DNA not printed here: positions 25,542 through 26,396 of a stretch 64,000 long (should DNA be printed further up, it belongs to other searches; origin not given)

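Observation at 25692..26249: Phage-encoded HslV-like Ntn-hydrolase with a poly-lysine tail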

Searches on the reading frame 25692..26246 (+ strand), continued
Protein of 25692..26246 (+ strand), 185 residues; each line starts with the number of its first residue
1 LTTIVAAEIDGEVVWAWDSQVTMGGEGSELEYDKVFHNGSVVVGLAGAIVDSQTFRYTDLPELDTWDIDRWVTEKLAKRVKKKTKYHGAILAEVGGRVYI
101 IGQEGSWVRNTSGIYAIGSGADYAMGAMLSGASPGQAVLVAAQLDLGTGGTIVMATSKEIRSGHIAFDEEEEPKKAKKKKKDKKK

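Call 39: get_annotated_region(hit=H15, flank=6000)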
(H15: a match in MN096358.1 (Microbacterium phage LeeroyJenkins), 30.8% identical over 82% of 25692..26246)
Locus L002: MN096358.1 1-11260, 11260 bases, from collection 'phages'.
description: Microbacterium phage LeeroyJenkins, complete genome.
organism: Microbacterium phage LeeroyJenkins (NCBI taxid 2593338)
taxonomy: Viruses; Duplodnaviria; Heunggongvirae; Uroviricota; Caudoviricetes
host: Microbacterium paraoxydans NRRL B-14843; source: soil; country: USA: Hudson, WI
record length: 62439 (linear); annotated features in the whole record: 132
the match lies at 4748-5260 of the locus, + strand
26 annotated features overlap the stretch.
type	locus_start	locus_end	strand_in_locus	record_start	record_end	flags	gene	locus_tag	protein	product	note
CDS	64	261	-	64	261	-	1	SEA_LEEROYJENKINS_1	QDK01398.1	hypothetical protein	-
CDS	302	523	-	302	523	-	2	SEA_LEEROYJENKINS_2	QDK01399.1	DnaJ-like chaperonin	-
CDS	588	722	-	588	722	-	3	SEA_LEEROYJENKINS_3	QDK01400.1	hypothetical protein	-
CDS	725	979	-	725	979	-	4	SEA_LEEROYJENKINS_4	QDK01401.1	hypothetical protein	-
CDS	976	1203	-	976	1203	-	5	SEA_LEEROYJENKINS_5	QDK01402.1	hypothetical protein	-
CDS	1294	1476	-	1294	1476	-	6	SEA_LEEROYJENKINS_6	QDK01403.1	hypothetical protein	-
CDS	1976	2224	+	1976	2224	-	7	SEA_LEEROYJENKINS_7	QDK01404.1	hypothetical protein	-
CDS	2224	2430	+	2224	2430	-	8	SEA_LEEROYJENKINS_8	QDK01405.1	hypothetical protein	-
CDS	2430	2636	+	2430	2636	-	9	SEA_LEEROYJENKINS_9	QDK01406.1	hypothetical protein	-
CDS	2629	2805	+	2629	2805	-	10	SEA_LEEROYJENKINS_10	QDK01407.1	hypothetical protein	-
CDS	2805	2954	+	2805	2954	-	11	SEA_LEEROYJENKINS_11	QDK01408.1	hypothetical protein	-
CDS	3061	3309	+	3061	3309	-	12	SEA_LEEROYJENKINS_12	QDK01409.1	hypothetical protein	-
CDS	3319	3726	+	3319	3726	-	13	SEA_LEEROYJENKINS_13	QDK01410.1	hypothetical protein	-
CDS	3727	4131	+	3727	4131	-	14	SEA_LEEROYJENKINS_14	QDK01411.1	hypothetical protein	-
CDS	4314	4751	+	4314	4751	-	15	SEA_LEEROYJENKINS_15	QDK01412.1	hypothetical protein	-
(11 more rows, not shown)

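Call 40: get_annotated_region(hit=H1, flank=5000)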
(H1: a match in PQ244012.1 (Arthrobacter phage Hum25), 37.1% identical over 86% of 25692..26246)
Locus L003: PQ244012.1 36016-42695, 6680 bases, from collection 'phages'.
description: Arthrobacter phage Hum25, complete genome.
organism: Arthrobacter phage Hum25 (NCBI taxid 3367557)
taxonomy: Viruses; Duplodnaviria; Heunggongvirae; Uroviricota; Caudoviricetes
host: Arthrobacter globiformis B-2979; source: soil; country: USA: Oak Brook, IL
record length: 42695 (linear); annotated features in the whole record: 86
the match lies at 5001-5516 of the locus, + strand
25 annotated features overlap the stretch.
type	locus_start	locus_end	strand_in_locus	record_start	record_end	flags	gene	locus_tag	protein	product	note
CDS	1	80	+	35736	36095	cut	62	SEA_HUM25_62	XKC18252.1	RusA-like resolvase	-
CDS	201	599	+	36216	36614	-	63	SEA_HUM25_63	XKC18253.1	hypothetical protein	-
CDS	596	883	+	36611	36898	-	64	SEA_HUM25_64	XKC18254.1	hypothetical protein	-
CDS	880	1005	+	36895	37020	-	65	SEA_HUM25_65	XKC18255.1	hypothetical protein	-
CDS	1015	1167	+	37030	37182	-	66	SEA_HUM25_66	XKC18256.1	hypothetical protein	-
CDS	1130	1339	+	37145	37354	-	67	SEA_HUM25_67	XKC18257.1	hypothetical protein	-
CDS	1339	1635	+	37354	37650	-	68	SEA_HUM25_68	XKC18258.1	hypothetical protein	-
CDS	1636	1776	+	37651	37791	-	69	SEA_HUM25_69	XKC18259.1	hypothetical protein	-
CDS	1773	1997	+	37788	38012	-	70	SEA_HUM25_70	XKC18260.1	hypothetical protein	-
CDS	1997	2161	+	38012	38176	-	71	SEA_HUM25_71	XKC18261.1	hypothetical protein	-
CDS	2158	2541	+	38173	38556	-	72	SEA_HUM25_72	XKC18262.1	hypothetical protein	-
CDS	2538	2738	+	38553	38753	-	73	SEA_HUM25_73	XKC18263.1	hypothetical protein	-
CDS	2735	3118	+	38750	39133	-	74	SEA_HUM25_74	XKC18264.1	hypothetical protein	-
CDS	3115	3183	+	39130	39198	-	75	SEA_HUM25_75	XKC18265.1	hypothetical protein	-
CDS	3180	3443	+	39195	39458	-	76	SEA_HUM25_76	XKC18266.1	hypothetical protein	-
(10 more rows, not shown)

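Call 41: get_annotated_region(hit=H8, flank=6000)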
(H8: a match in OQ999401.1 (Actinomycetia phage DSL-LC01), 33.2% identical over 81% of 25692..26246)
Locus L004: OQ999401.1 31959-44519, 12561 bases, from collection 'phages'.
description: Actinomycetia phage DSL-LC01, complete genome.
organism: Actinomycetia phage DSL-LC01 (NCBI taxid 3058956)
taxonomy: Viruses; Duplodnaviria; Heunggongvirae; Uroviricota; Caudoviricetes
host: Actinomycetia bacterium; source: water sample of Dishui Lake; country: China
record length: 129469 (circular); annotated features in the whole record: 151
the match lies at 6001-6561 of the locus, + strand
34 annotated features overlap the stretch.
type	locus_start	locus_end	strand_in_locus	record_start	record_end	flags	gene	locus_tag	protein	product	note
CDS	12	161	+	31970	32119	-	-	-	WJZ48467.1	hypothetical protein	-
CDS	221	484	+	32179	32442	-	-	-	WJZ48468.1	hypothetical protein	-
CDS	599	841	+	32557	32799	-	-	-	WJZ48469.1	hypothetical protein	-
CDS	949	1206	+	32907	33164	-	-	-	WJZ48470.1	hypothetical protein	-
CDS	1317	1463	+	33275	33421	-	-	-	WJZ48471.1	hypothetical protein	-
CDS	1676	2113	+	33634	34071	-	-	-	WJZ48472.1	hypothetical protein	-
CDS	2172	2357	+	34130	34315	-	-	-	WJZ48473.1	hypothetical protein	-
CDS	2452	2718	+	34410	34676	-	-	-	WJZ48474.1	hypothetical protein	-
CDS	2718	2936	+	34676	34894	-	-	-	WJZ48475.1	hypothetical protein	-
CDS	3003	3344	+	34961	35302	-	-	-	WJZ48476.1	hypothetical protein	-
CDS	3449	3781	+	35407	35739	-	-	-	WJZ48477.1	hypothetical protein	-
CDS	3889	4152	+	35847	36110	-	-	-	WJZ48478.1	hypothetical protein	-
CDS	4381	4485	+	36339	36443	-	-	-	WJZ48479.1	hypothetical protein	-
CDS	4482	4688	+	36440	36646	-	-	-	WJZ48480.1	hypothetical protein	-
CDS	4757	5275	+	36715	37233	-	-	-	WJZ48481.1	hypothetical protein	-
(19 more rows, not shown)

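Call 46: list_cluster_members(proteins=[P0003, P0033, P0034, P0035, P0036, P0037, P0038, P0026, P0019, P0065])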
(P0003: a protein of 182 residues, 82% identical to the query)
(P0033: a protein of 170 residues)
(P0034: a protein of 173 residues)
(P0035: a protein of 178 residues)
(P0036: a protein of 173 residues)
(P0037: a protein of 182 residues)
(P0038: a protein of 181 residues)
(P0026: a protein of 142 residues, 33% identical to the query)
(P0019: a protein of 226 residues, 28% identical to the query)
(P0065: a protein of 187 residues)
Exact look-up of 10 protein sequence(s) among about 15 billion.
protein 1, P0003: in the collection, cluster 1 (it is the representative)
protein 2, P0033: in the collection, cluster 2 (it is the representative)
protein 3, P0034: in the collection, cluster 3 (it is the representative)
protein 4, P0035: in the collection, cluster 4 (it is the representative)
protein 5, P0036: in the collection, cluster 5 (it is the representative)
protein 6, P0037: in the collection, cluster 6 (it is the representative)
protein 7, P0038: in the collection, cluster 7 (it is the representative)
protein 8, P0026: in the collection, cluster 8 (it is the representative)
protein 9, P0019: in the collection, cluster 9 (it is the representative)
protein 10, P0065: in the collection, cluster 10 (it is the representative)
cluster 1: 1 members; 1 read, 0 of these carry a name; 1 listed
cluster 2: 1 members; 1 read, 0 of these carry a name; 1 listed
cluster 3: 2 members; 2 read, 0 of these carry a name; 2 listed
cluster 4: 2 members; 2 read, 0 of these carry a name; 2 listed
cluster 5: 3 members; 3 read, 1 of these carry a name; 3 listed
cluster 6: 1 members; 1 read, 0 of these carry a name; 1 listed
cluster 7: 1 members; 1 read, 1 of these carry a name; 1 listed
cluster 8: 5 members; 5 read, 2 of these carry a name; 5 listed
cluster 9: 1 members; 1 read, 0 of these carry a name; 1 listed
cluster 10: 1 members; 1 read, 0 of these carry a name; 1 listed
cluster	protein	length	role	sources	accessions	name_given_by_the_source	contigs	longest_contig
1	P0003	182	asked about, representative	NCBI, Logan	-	-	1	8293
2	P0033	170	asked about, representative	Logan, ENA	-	-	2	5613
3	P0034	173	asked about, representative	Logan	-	-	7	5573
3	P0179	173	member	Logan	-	-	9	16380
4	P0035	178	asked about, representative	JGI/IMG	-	-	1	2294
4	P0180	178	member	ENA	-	-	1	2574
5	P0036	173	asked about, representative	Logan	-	-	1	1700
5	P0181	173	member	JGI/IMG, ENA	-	ATP-dependent protease HslVU (ClpYQ) peptidase subunit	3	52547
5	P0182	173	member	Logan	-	-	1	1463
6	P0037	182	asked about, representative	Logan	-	-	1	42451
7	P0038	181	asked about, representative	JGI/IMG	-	ATP-dependent protease HslVU (ClpYQ) peptidase subunit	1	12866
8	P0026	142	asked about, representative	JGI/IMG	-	ATP-dependent protease HslVU (ClpYQ) peptidase subunit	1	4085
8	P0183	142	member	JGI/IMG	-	ATP-dependent protease HslVU (ClpYQ) peptidase subunit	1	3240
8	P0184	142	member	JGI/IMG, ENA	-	-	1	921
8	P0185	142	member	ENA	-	-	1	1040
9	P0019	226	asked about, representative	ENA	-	-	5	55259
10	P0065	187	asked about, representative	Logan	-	-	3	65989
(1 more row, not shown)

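Call 47: search_protein_families(library=pfam, proteins=[P0116, P0072, P0127, P0108, P0140, P0167, P0064, P0057, P0078, P0177], max_evalue=0.01)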
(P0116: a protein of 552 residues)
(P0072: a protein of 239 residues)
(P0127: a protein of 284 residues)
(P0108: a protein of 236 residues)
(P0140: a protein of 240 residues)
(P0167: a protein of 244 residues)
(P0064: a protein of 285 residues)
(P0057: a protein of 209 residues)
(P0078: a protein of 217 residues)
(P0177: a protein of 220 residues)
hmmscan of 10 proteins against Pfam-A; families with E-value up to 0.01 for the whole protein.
P0116 (552 aa): 1 family
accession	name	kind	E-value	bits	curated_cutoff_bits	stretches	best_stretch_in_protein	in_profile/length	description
PF00227.31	Proteasome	-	0.00011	22.3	22.4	1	2-177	5-188/189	Proteasome subunit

P0072 (239 aa): 0 families

P0127 (284 aa): 0 families

P0108 (236 aa): 0 families

P0140 (240 aa): 0 families

P0167 (244 aa): 0 families

P0064 (285 aa): 1 family
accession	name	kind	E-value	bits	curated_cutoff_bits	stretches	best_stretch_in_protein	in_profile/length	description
PF00227.31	Proteasome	-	1.4e-06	28.5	22.4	0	222-273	135-185/189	Proteasome subunit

P0057 (209 aa): 1 family
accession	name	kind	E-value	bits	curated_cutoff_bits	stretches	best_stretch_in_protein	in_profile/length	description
PF00227.31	Proteasome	-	1.6e-07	31.6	22.4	1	35-72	5-44/189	Proteasome subunit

P0078 (217 aa): 0 families

P0177 (220 aa): 1 family
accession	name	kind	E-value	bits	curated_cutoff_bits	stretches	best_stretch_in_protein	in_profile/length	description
PF00227.31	Proteasome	-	5.2e-06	26.7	22.4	1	109-177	117-186/189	Proteasome subunit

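Call 50: find_encoding_contigs(protein=P0065, flank=10000, max_places=2)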
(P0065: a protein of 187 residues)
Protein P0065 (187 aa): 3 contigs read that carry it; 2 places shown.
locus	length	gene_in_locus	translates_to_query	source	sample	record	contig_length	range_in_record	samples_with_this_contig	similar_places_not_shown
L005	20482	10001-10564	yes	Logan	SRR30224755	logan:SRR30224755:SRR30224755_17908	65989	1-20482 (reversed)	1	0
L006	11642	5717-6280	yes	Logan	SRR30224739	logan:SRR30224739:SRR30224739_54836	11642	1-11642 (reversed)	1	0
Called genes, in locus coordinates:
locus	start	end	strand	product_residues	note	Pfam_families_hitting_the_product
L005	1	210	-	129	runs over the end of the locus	-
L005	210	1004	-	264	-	-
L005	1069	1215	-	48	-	-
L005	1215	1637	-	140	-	-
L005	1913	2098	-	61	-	-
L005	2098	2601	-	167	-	-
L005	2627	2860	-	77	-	-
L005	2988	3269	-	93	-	-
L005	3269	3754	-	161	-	-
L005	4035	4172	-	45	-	-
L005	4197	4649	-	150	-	-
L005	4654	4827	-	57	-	-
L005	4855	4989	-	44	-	-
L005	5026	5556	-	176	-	-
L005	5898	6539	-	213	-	-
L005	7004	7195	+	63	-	-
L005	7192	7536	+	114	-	-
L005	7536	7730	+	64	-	-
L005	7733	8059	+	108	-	-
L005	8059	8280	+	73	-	-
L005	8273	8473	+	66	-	-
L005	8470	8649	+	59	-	-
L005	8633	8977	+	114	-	-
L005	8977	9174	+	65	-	-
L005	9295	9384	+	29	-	-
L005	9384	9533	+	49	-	-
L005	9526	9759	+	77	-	-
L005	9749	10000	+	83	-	-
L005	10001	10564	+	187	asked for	-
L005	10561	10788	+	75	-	-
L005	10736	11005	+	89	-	-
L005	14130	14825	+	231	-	-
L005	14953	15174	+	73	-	PF00462:Glutaredoxin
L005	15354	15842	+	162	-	-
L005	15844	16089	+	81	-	-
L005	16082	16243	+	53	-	-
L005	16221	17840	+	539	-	-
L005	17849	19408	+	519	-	-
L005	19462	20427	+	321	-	-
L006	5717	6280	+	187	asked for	-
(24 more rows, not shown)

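Call 64: search_solved_structures(query=A1, max_evalue=0.001, show_alignments=4)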
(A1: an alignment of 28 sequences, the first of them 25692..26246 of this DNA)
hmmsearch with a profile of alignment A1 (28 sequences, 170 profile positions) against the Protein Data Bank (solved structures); distinct sequences matched with E-value up to 0.001: 170 (the best 60 are shown).
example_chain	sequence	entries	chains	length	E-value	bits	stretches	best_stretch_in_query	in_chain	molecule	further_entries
1m4y_A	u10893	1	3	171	5.2e-18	68.6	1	2-165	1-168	ATP-dependent protease hslV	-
5ji3_A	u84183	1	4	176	8.4e-17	64.7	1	1-162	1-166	ATP-dependent protease subunit HslV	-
5ji2_A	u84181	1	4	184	9.9e-17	64.5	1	1-162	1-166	ATP-dependent protease subunit HslV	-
3ty6_A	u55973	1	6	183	1.1e-16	64.3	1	2-166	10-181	ATP-dependent protease subunit HslV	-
4g4e_A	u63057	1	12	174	1e-15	61.2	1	2-161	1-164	ATP-dependent protease subunit HslV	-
2z3a_A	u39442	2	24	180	2.1e-15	60.2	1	2-166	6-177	ATP-dependent protease hslV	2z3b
1yyf_D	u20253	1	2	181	2.1e-15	60.1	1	2-166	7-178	ATP-dependent protease hslV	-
1e94_A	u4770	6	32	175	2.2e-15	60.1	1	2-162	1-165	HEAT SHOCK PROTEIN HSLV | ATP-DEPENDENT PROTEASE HSLV | HEAT SHOCK LOCUS HSLV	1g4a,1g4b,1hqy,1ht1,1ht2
6pxi_A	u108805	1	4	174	2.2e-15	60.1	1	2-161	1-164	ATP-dependent protease subunit HslV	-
1ned_A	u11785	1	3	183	2.6e-15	59.9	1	2-162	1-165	HSLV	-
1g3i_G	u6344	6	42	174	1.2e-14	57.7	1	2-166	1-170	ATP-DEPENDENT PROTEASE HSLV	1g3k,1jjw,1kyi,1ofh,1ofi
6kr1_A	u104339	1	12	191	4.8e-14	55.7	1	2-167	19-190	ATP-dependent protease subunit HslV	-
6kui_A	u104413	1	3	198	5.3e-14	55.6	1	2-167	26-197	ATP-dependent protease subunit HslV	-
4hnz_A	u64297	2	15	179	8.1e-13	51.7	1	2-164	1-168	HslVU complex proteolytic subunit, putative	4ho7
6ocw_H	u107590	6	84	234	2.4e-12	50.2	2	107-162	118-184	Proteasome subunit beta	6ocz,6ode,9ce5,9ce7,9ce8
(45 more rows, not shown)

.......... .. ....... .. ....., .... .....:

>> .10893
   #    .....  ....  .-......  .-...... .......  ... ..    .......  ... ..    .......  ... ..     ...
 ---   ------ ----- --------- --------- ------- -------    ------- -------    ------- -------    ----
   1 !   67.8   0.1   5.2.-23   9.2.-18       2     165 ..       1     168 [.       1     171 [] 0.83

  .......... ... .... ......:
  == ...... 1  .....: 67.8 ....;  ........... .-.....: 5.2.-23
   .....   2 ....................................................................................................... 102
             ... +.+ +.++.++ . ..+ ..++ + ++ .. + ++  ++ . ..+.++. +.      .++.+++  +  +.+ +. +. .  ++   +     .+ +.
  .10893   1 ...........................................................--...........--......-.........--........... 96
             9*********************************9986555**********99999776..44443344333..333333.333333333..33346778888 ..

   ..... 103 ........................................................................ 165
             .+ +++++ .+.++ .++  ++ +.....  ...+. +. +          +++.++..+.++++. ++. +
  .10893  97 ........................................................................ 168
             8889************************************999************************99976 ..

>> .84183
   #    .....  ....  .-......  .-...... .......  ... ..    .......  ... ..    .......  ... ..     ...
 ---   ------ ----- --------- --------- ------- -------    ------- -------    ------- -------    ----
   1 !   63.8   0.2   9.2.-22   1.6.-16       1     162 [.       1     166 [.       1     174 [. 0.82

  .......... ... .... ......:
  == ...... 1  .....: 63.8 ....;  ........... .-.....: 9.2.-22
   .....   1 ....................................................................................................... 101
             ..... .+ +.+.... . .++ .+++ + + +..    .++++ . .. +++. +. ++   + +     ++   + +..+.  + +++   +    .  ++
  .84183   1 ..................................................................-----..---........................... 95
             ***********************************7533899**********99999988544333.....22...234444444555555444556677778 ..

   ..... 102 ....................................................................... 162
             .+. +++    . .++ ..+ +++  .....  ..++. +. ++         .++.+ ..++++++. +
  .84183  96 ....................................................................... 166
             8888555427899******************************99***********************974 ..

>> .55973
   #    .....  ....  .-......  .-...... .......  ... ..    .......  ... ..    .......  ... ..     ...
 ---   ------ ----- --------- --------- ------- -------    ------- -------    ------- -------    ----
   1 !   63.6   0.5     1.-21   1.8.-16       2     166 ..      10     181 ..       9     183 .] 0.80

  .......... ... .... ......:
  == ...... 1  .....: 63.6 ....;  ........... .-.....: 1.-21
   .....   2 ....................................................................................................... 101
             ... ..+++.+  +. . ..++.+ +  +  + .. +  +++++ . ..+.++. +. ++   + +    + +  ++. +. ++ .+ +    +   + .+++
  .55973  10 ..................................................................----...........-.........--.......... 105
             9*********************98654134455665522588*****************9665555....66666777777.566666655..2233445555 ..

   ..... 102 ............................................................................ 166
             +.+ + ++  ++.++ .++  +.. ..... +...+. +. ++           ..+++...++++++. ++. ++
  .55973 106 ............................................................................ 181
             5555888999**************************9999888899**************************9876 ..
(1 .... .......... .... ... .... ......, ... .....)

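Call 68: find_related_loci(query=window:25692-26246:+, collection=viral_contigs, flank=6000)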
Query window:25692-26246:+ (185 aa) in viral_contigs; peptide patterns used: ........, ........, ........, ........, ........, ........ (x = any residue, [..] = any of these).
6 stretches matched a pattern; 4 encode a relative of the query (tblastn E <= 1e-3); 4 distinct loci.
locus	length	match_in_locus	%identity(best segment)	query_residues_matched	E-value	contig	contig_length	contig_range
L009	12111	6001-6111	73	116-152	1e-10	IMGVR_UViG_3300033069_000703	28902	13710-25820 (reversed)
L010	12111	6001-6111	73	116-152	1e-10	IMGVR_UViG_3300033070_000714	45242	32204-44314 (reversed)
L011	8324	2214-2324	73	116-152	1e-10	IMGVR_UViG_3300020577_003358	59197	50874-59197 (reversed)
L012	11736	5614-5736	56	111-151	6e-7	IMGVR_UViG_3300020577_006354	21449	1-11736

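Call 78: search_protein_families(library=ncbifam, proteins=[window:25692-26246:+], max_evalue=0.01)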
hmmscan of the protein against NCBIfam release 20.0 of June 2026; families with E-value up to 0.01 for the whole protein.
window:25692-26246:+ (185 aa): 4 families
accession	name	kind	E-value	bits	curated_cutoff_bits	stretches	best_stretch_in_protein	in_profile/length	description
NF003964.0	PRK05456.1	equivalog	6e-10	39.1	137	1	1-128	7-140/179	ATP-dependent protease subunit HslV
TIGR03692.1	ATP_dep_HslV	equivalog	2.3e-09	37.2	157.75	1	2-128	1-133/171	HslVU peptidase proteolytic subunit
TIGR03634.1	arc_protsome_B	equivalog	0.00027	20.6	224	0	1-128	1-140/185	archaeal proteasome endopeptidase complex subunit beta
TIGR03690.1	20S_bact_beta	equivalog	0.0056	16.4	191.9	0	2-48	6-53/222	proteasome subunit beta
